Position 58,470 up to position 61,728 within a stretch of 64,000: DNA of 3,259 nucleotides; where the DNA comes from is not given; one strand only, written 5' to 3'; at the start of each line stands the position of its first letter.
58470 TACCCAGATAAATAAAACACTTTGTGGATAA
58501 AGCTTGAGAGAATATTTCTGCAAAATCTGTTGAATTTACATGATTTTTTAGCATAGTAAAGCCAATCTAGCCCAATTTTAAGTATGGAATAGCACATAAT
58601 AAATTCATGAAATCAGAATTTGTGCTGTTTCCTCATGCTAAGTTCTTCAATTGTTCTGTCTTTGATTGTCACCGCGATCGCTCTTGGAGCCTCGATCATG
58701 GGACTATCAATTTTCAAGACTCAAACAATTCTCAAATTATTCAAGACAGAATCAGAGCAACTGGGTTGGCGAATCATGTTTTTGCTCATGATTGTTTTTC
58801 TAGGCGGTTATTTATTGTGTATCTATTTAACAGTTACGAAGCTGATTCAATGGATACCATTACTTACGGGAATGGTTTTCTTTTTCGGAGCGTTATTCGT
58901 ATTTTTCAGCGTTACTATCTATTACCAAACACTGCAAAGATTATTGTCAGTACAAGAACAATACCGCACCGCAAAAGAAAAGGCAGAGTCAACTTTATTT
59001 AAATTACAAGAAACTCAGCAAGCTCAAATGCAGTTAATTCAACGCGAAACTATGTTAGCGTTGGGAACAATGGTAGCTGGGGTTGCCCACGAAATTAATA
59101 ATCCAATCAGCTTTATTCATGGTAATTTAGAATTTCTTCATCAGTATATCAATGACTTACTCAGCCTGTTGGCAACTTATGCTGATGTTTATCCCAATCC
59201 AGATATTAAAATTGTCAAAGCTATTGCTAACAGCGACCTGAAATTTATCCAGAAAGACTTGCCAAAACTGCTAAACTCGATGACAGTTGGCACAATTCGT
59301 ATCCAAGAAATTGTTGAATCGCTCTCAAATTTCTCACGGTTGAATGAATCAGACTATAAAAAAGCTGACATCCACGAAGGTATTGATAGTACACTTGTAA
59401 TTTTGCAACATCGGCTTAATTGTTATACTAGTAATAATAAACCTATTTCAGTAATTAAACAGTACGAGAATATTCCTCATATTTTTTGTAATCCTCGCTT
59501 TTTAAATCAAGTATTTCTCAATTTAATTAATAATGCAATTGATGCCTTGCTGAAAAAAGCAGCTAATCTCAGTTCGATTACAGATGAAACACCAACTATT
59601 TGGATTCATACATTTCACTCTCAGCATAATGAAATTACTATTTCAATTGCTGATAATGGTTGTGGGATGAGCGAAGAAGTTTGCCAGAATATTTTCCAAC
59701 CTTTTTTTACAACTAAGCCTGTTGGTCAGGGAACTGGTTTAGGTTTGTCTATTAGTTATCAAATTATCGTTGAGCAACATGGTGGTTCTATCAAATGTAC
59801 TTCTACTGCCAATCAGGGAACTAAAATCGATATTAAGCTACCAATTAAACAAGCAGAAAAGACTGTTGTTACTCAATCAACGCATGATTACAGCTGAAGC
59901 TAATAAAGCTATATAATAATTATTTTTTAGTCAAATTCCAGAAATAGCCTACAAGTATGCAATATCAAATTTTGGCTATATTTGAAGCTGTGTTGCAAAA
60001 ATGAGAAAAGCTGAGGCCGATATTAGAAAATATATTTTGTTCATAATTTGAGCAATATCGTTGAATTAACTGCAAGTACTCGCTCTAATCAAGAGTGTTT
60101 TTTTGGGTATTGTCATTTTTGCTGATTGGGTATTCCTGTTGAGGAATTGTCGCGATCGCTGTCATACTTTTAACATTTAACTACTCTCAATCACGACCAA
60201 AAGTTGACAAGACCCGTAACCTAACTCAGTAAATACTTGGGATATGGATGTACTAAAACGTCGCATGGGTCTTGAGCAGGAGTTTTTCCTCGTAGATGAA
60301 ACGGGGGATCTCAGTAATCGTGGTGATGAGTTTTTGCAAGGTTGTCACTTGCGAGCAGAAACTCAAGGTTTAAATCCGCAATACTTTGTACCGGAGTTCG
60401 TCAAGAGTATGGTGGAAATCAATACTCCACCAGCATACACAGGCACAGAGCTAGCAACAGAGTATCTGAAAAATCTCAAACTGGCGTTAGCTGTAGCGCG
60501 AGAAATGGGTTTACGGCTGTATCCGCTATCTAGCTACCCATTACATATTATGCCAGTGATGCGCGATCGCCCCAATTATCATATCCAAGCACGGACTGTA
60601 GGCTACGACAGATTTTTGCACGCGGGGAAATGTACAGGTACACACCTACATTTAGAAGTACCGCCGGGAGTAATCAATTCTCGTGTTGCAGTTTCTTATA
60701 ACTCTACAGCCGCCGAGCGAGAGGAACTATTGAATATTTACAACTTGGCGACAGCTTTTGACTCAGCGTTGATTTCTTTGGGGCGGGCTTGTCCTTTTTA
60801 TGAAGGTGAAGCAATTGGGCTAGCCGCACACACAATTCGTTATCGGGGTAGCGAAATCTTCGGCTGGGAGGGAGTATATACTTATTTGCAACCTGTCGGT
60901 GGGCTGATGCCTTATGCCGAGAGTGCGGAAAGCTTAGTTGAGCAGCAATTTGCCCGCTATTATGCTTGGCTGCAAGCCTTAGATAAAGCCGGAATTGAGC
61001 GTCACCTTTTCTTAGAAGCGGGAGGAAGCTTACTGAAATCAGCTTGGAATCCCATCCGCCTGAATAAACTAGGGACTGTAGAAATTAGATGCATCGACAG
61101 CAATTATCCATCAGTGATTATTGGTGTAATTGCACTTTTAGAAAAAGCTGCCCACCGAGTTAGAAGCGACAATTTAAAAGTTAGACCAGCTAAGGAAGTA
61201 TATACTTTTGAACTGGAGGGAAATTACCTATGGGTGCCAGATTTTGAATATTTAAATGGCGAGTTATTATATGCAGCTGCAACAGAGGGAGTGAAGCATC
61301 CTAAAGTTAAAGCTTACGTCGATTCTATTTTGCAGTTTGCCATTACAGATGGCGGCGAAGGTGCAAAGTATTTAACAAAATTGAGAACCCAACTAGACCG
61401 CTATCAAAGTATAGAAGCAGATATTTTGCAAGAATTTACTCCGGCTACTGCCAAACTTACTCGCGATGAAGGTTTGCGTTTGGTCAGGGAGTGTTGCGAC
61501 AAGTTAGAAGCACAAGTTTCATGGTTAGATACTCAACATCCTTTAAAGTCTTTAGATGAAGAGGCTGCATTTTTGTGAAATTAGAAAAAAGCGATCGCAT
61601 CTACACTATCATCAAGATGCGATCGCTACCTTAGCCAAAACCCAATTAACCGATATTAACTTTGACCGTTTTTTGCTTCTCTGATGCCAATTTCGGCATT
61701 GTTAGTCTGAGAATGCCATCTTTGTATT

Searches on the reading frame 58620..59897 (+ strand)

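Call 82: search_protein_families(library=pfam, proteins=[window:58620-59897:+], max_evalue=0.0001)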
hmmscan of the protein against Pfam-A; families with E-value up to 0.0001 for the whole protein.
window:58620-59897:+ (425 aa): 2 families
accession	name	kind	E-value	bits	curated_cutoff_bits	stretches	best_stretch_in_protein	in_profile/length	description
PF02518.31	HATPase_c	-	3e-26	92.5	26.4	1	291-410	2-110/111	Histidine kinase-, DNA gyrase B-, and HSP90-like ATPase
PF00512.31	HisKA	-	2.6e-07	31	26.9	1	148-175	2-29/66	His Kinase A (phospho-acceptor) domain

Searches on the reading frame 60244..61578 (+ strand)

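Call 82: search_protein_families(library=pfam, proteins=[window:60244-61578:+], max_evalue=0.0001)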
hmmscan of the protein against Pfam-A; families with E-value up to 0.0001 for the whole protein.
window:60244-61578:+ (444 aa): 1 family
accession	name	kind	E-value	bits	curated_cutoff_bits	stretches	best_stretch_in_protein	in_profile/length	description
PF04107.18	GCS2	-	8e-09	35.7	21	1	9-142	2-135/291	Glutamate-cysteine ligase family 2(GCS2)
